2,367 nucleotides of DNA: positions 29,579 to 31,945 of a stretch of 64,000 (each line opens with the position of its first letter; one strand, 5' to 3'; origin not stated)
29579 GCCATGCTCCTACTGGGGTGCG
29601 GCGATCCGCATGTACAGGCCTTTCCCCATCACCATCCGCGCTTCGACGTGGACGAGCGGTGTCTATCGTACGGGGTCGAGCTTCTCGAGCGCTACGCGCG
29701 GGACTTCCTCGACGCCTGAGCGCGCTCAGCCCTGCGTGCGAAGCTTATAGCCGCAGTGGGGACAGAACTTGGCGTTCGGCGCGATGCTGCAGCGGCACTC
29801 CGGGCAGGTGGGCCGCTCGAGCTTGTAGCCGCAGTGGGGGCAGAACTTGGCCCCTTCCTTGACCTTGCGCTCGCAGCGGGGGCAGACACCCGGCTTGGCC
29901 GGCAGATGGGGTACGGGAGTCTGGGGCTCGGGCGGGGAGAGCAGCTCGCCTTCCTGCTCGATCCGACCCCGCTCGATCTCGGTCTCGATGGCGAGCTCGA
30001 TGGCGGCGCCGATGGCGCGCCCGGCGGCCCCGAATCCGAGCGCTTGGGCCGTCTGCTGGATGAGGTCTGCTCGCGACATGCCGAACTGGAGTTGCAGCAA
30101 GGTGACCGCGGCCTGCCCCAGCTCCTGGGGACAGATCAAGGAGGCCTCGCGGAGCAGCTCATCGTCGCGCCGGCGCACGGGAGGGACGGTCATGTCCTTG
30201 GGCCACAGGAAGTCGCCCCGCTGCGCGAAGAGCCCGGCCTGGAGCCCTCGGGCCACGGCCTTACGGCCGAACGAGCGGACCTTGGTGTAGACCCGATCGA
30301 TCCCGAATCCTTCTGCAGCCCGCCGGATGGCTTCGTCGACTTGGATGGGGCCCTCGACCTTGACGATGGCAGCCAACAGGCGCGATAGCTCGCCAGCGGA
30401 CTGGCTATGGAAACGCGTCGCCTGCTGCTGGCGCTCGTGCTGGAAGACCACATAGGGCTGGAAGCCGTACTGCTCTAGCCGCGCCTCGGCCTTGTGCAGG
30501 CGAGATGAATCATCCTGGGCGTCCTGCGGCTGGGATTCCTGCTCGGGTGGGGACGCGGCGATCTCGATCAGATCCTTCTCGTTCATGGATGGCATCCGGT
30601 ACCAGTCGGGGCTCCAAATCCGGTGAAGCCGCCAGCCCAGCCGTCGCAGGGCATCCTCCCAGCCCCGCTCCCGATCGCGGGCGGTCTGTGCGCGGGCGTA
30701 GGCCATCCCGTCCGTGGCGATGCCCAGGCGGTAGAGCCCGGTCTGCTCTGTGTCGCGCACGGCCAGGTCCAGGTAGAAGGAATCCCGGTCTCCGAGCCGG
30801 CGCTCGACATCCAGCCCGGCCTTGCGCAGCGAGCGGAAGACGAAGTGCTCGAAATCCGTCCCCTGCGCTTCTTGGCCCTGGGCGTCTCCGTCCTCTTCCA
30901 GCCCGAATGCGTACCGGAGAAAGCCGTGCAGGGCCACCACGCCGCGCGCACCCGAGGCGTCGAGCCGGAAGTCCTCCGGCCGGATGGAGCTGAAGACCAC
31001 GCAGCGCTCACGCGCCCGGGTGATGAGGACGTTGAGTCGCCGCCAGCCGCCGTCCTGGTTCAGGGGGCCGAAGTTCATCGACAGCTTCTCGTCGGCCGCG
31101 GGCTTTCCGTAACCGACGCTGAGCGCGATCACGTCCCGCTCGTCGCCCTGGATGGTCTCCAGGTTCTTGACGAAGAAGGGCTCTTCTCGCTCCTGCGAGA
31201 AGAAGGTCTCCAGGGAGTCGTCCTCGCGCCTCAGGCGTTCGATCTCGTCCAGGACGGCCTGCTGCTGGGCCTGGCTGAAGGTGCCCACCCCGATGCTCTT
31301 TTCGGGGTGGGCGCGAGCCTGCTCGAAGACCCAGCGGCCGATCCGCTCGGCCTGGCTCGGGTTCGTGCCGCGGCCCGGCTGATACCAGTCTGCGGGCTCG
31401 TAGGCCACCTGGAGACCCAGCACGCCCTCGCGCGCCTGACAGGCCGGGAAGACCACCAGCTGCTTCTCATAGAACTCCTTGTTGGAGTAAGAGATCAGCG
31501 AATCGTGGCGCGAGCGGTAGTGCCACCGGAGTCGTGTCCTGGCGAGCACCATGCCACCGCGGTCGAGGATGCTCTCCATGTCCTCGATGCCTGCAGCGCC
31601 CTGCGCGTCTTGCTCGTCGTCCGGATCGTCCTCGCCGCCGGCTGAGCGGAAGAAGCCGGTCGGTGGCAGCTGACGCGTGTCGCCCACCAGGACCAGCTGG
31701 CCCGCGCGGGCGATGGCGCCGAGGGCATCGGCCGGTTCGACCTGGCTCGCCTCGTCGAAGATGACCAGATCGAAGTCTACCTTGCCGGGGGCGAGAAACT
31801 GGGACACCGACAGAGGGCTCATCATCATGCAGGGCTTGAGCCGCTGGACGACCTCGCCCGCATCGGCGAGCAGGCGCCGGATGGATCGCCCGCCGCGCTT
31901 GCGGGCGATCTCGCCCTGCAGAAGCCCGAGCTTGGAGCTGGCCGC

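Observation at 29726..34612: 1628-aa SF1 helicase-nuclease fusion (DUF4011 / Upf1-like core / REase-DUF559-like / DUF3320 / double zinc ribbon): candidate nucleic-acid defence or repair enzyme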

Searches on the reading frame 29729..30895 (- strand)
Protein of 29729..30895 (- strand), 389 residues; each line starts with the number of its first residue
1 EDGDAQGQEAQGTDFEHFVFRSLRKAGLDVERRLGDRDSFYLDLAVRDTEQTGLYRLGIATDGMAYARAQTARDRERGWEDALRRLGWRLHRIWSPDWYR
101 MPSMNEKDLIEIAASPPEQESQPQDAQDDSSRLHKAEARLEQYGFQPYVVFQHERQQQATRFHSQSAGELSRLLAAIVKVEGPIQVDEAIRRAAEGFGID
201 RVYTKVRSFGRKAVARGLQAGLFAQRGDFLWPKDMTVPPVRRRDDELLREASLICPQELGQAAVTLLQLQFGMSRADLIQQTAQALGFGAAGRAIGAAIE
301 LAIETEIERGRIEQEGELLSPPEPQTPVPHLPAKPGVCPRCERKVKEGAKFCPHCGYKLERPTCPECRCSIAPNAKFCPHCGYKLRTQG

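Call 75: predict_structure(alignment_id=A5)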
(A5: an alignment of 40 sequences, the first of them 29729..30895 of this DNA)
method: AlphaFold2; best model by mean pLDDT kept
length: 389 residues; sequences in the alignment: 40
mean_pLDDT: 86.7   pTM: 0.59
mean pLDDT of the five models: 86.7, 86.1, 84.4, 84.0, 83.2
residues with pLDDT >= 90: 237; 70-90: 94; 50-70: 40; < 50: 18
segments of 3 or more residues with pLDDT < 50: 1-9, 123-128
pLDDT, mean of each block of 10 residues (from residue 1): 40 81 95 79 92 92 68 65 84 87 91 80 49 66 91 95 95 98 98 97 97 98 98 96 95 98 95 95 95 97 97 96 75 79 89 88 84 86 76
secondary structure, 60 per line:
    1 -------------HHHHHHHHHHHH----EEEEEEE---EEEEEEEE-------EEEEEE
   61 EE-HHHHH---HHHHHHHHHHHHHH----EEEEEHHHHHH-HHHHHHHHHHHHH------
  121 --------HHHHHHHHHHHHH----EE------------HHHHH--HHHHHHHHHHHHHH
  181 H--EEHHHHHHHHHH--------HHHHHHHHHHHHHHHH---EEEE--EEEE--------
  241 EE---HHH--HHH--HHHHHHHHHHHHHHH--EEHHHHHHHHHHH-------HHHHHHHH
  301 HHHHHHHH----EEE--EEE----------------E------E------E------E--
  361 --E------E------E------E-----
elements in order: H14-25 E30-36 E40-47 E55-62 H64-68 H72-85 E90-94 H95-100 H102-114 H129-141 H160-164 H167-181 H186-195 H204-219 E223-226 E229-232 H256-270 H275-285 H293-308 E313-315 E318-320

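Call 79: fold_search(model_id=the predicted structure, library=pdb)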
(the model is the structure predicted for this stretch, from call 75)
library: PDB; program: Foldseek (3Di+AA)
matches with E <= 10: 369; with E <= 0.001: 0
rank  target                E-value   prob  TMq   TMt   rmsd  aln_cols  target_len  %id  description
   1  9zd6_A                7.3e-03  0.92  0.15  0.15  13.2       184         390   12  Bacterial interstrand DNA crosslink glycosylase AlkX/YcaQ bound to DNA (released 2026-01-14)
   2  9zd6_B                7.7e-03  0.93  0.15  0.16  13.2       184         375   12  Bacterial interstrand DNA crosslink glycosylase AlkX/YcaQ bound to DNA (released 2026-01-14)
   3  8wqa_A                7.7e-03  0.75  0.15  0.08  19.2       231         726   11  Cryo-EM structure of CUL2-RBX1-ELOB-ELOC-FEM1B bound with the C-degron of CCDC89 (conformation 1) (released 2024-04-03)
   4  8ij1_A                9.1e-03  0.89  0.14  0.08  19.6       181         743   12  Protomer 1 and 2 of the asymmetry trimer of the Cul2-Rbx1-EloBC-FEM1B ubiquitin ligase complex (released 2024-02-28)
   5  8b3i_e                1.2e-02  0.96  0.16  0.09  26.0       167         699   12  CRL4CSA-E2-Ub (state 2) (released 2023-09-27)
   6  5hvq_C                1.3e-02  0.69  0.14  0.22  14.9       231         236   12  Alternative model of the MAGE-G1 NSE-1 complex (released 2016-10-26)
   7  7dg2_A                1.7e-02  0.54  0.15  0.22  15.2       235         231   14  Nse1-Nse3-Nse4 complex (released 2021-05-26)
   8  2uwm_A                4.1e-02  0.84  0.20  0.33  14.2       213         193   11  C-TERMINAL DOMAIN(WH2-WH4) OF ELONGATION FACTOR SELB IN COMPLEX WITH SECIS RNA (released 2007-05-08)
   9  3o2p_E                5.7e-02  1.00  0.15  0.61   2.6        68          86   16  A Dual E3 Mechanism for Rub1 Ligation to Cdc53: Dcn1(P)-Cdc53(WHB) (released 2010-09-15)
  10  1wsu_A                5.7e-02  0.85  0.19  0.40   5.9       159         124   14  C-terminal domain of elongation factor selB complexed with SECIS RNA (released 2005-01-25)
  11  9efm_J                6.1e-02  0.80  0.16  0.18  21.7       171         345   12  Cryo-EM structure of COP9 signalosome precatalytic state with neddylated cullin-1 (released 2025-12-03)
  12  8b9x_B                6.1e-02  0.72  0.18  0.25  21.7       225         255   11  Chimeric protein of human UFM1 E3 ligase, UFL1, and DDRGK1 (released 2023-10-25)
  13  9efq_J                6.1e-02  0.69  0.14  0.13  18.9       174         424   13  Cryo-EM structure of COP9 signalosome precatalytic state with neddylated cullin-2 (released 2025-12-03)
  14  1lva                  6.4e-02  0.92  0.20  0.28   6.0       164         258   14  Crystal structure of a C-terminal fragment of Moorella thermoacetica elongation factor SelB (released 2002-08-21)
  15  9xzj_C                6.8e-02  0.69  0.16  0.09  18.8       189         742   10  Cryo-EM structure of F-box helicase 1 (FBH1) bound to an SCF ubiquitin ligase complex and a 3-way DNA fork (consensus  (released 2026-01-28)
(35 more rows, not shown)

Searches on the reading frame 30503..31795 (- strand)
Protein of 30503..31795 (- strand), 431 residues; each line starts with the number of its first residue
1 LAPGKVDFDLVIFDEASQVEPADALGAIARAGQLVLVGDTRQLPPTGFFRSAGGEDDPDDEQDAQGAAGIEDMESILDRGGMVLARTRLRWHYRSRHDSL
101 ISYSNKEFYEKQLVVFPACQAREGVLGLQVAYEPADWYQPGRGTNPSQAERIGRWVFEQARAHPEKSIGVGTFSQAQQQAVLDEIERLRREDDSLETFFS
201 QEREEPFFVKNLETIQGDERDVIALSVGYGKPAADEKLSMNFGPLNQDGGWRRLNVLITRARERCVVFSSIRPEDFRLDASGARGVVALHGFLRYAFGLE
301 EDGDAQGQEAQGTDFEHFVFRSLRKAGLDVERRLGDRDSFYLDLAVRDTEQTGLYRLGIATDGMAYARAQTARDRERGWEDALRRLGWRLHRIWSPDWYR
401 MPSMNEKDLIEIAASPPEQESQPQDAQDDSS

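Call 41: search_dna_similar(query=window:30503-31795:-, collection=plasmids, mode=protein, max_rows=40, rows=spread, max_evalue=1e-10)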
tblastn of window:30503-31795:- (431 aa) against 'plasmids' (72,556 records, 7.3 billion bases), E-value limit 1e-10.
Records with a match: 493; places in all: 510; records where one place covers at least 80% of the query: 461.
Best place of each record, by identity: <60% 493.
By first word of the organism name: Klebsiella 238; Ralstonia 105; Acinetobacter 37; Rhizobium 21; Raoultella 11; Paracoccus 6; Vibrio 5; Mesorhizobium 5; Thioclava 4; Microvirga 4; and 44 more.
By predicted mobility (MOB-suite, as given by PLSDB): conjugative 210; non-mobilizable 145; mobilizable 138.
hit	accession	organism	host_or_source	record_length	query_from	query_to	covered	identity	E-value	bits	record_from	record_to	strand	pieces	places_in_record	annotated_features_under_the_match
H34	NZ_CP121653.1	Rhizobium sp. CB3171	Calliandra calothyrsus,cell culture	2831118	1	402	93%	49.4%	3e-108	357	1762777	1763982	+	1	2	record has no annotation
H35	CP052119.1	Ralstonia solanacearum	tomato,cell culture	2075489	1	410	95%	44.9%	3e-98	329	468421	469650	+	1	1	none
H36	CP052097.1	Ralstonia solanacearum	tomato,cell culture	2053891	1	410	95%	44.9%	3e-98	329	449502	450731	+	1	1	none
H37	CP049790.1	Ralstonia solanacearum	whole organism,isolated from the ...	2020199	1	410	95%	44.9%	6e-98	328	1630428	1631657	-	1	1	none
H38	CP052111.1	Ralstonia solanacearum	tomato,cell culture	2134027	1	410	95%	44.7%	1e-97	327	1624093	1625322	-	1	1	DUF3320 domain-containing protein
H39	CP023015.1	Ralstonia solanacearum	Solanum tuberosum,single cell,Potato ...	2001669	1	410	95%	44.7%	1e-97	327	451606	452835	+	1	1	helicase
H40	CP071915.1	Ralstonia solanacearum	Pogostemon cablin,Single strain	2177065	1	410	95%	44.7%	1e-97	327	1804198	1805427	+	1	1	none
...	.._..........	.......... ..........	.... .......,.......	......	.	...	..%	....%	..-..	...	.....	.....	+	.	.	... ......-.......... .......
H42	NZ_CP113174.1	Klebsiella pneumoniae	chicken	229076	1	426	99%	42.9%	4e-97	325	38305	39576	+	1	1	AAA domain-containing protein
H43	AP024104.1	Ralstonia solanacearum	-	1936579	11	410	93%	44.5%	4e-93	314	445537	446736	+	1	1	hypothetical protein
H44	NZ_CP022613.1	Klebsiella pneumoniae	-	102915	1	402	93%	43.5%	8e-91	307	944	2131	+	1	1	none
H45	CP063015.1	Klebsiella pneumoniae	Homo sapiens,urine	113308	1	402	93%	43.5%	8e-91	307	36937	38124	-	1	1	DUF4011 domain-containing protein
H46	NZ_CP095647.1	Klebsiella pneumoniae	Homo sapiens,Pure culture one microbial ...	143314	1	402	93%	43.5%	8e-91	307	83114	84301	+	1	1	hhe: DUF4011 domain-containing anti-phage protein Hhe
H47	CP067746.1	Klebsiella pneumoniae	Homo sapiens,blood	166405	1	402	93%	43.5%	8e-91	307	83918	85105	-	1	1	DUF4011 domain-containing protein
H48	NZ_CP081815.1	Klebsiella pneumoniae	Homo sapiens,metagenomic assembly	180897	1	402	93%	43.5%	8e-91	307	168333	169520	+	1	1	hhe: DUF4011 domain-containing anti-phage protein Hhe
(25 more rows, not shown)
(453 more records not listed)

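Call 42: get_annotated_region(hit=H46, flank=9000)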
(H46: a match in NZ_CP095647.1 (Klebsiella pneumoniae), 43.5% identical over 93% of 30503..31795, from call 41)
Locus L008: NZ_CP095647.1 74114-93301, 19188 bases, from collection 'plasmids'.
description: Klebsiella pneumoniae strain dm749b plasmid p_dm749b_NDM5, complete sequence
organism: Klebsiella pneumoniae (NCBI taxid 573)
taxonomy: Bacteria; Pseudomonadota; Gammaproteobacteria; Enterobacterales; Enterobacteriaceae; Klebsiella; Klebsiella pneumoniae
host: -; source: Homo sapiens,Pure culture one microbial species,Wound swab; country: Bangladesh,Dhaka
typing (MOB-suite, as given by PLSDB): conjugative; replicon IncFII,IncR,rep_cluster_2183; relaxase MOBF,MOBF; mating-pair formation MPF_F
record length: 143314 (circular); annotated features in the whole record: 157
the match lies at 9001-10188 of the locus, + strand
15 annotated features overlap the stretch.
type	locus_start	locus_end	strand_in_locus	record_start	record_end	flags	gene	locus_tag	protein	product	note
CDS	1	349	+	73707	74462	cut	-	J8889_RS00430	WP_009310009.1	SprT family zinc-dependent metalloprotease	GO:0006508 - proteolysis [Evidence IEA]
CDS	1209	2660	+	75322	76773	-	-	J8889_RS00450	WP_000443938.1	DUF262 domain-containing protein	-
CDS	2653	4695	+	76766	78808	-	-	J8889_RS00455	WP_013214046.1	DUF262 domain-containing protein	-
CDS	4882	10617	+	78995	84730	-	hhe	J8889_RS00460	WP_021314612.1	DUF4011 domain-containing anti-phage protein Hhe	GO:0051607 - defense response to virus [Evidence IEA]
CDS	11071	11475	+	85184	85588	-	-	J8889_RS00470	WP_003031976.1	transposase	GO:0006313 - DNA transposition [Evidence IEA]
CDS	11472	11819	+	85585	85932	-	tnpB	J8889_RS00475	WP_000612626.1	IS66 family insertion sequence element accessory protein TnpB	-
CDS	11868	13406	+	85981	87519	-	-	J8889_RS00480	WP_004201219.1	IS66-like element ISKpn24 family transposase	GO:0006313 - DNA transposition [Evidence IEA]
CDS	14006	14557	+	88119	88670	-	-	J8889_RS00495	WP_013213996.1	phospholipase D family protein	-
CDS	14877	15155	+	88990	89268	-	-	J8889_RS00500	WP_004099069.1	replication regulatory protein RepA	-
CDS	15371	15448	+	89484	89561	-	tap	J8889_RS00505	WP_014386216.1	RepA leader peptide Tap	GO:0006276 - plasmid maintenance [Evidence IEA]; GO:0031556 - transcriptional attenuation by ribosome [Evidence IEA]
CDS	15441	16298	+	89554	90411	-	repA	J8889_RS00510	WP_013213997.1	incFII family plasmid replication initiator RepA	GO:0006276 - plasmid maintenance [Evidence IEA]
CDS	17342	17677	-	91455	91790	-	-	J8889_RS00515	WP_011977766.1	C2H2-type zinc finger protein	-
CDS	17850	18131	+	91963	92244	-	-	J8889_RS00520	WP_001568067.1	hypothetical protein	-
CDS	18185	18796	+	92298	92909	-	-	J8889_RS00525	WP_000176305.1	DUF2913 family protein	-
CDS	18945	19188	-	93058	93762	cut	-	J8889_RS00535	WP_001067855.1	IS6-like element IS26 family transposase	GO:0006313 - DNA transposition [Evidence IEA]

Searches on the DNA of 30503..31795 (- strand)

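Call 44: search_dna_similar(query=L008:8882-10617:+, collection=ecoli_genomes, mode=distant, max_rows=25, rows=spread)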
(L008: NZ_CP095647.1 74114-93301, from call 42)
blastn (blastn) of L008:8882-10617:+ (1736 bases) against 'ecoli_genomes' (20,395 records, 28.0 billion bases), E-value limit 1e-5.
Records with a match: 302; places in all: 302; records where one place covers at least 80% of the query: 283.
Genomes with a match: 302 of 5426; with a place that covers at least 80% of the query: 283. Places per genome that has any: lowest 1, median 1, highest 1. On chromosomes: 301 places; on plasmids: 1.
Best place of each record, by identity: >=99% 297; 95-99% 2; 90-95% 3.
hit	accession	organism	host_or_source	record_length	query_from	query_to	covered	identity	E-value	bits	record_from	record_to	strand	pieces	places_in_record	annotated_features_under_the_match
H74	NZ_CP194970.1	Escherichia coli strain EC28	Homo sapiens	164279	1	1736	100%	100.0%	0e+0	3131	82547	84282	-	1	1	hhe: DUF4011 domain-containing anti-phage protein Hhe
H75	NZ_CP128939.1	Escherichia coli strain TUM9754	missing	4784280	1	1736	100%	99.8%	0e+0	3113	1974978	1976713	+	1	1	hhe: DUF4011 domain-containing anti-phage protein Hhe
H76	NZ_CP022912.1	Escherichia coli O6:H16 strain 2011EL-1370-2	Homo sapiens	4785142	1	1736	100%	99.7%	0e+0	3109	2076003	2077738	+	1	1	AAA domain-containing protein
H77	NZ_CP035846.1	Escherichia coli strain TW10598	Homo sapiens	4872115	1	1736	100%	99.7%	0e+0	3109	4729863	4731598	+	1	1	hhe: DUF4011 domain-containing anti-phage protein Hhe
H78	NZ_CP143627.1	Escherichia coli strain FJ_Ec_21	swine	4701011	1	1736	100%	99.7%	0e+0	3109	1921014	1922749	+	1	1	hhe: DUF4011 domain-containing anti-phage protein Hhe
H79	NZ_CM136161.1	Escherichia coli strain PRO_A-1429-6M-A_ESBL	Homo sapiens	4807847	1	1736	100%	99.7%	0e+0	3109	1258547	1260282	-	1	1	hhe: DUF4011 domain-containing anti-phage protein Hhe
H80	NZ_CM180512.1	Escherichia coli strain E1316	Homo sapiens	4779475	1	1736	100%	99.7%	0e+0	3109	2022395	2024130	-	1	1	PDDEXK-like endonuclease domain-containing protein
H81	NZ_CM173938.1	Escherichia coli strain E143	Homo sapiens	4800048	1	1736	100%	99.7%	0e+0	3109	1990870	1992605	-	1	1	PDDEXK-like endonuclease domain-containing protein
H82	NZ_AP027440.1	Escherichia coli strain EC556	Sus scrofa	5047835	1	1736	100%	99.7%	0e+0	3104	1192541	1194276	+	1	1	hhe: DUF4011 domain-containing anti-phage protein Hhe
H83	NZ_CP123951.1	Escherichia coli strain TL012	Collected from calf feces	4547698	1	1736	100%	99.7%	0e+0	3104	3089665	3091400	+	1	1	hhe: DUF4011 domain-containing anti-phage protein Hhe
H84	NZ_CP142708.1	Escherichia coli strain T28R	dog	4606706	1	1736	100%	99.7%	0e+0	3104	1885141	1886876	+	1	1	hhe: DUF4011 domain-containing anti-phage protein Hhe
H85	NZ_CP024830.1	Escherichia coli strain CREC-532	Homo sapiens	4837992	1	1736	100%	99.6%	0e+0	3100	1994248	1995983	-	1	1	hhe: DUF4011 domain-containing anti-phage protein Hhe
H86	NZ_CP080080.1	Escherichia coli strain 19SZHZ886Rt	Homo sapiens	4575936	1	1736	100%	99.6%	0e+0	3100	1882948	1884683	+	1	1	hhe: DUF4011 domain-containing anti-phage protein Hhe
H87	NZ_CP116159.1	Escherichia coli strain DETEC-P351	ICU patient rectal swab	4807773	1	1736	100%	99.6%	0e+0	3100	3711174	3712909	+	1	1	hhe: DUF4011 domain-containing anti-phage protein Hhe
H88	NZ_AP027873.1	Escherichia coli strain 2018-02-2CC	Homo sapiens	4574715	1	1736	100%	99.6%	0e+0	3100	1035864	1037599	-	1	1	hhe: DUF4011 domain-containing anti-phage protein Hhe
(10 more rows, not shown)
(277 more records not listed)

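Call 45: get_annotated_region(hit=H77, flank=8000)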
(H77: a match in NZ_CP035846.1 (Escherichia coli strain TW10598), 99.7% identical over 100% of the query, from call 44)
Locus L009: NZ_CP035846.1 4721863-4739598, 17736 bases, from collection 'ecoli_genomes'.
description: Escherichia coli strain TW10598 chromosome, complete genome
organism: Escherichia coli strain TW10598 (NCBI taxid 562)
replicon: chromosome; assembly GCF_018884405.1
host: Homo sapiens; source: stool; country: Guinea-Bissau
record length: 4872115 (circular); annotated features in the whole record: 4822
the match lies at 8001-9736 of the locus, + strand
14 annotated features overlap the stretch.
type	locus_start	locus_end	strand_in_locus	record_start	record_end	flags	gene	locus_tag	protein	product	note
CDS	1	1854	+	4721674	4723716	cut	-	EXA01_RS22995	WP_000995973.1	DUF262 domain-containing protein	-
CDS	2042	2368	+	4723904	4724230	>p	-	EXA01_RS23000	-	DUF4011 domain-containing protein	incomplete; partial in the middle of a contig; missing C-terminus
CDS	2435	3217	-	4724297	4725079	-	istB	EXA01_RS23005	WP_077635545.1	IS21-like element IS100kyp family helper ATPase IstB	-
CDS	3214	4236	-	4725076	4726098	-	istA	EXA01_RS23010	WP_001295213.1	IS21-like element IS100 family transposase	-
CDS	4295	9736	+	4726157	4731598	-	hhe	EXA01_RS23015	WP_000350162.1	DUF4011 domain-containing anti-phage protein Hhe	-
CDS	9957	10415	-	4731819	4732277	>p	-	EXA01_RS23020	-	IS3 family transposase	incomplete; partial in the middle of a contig; missing N-terminus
CDS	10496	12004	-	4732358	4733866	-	ltrA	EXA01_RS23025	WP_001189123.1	group II intron reverse transcriptase/maturase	-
CDS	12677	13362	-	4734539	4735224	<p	-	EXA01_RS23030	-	IS3 family transposase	frameshifted; incomplete; partial in the middle of a contig; missing C-terminus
CDS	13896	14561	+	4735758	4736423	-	yecA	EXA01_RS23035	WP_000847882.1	UPF0149 family protein YecA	-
CDS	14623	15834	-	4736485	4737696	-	tyrP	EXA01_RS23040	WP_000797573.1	tyrosine transporter TyrP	-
CDS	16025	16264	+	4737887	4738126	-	yecH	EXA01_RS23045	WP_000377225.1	YecH family metal-binding protein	-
CDS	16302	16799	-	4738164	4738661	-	ftnA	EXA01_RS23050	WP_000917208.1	non-heme ferritin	-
CDS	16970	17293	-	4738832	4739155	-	yecR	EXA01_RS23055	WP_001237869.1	YecR-like lipofamily protein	-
CDS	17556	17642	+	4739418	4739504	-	azuC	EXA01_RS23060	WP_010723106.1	stress response protein AzuC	-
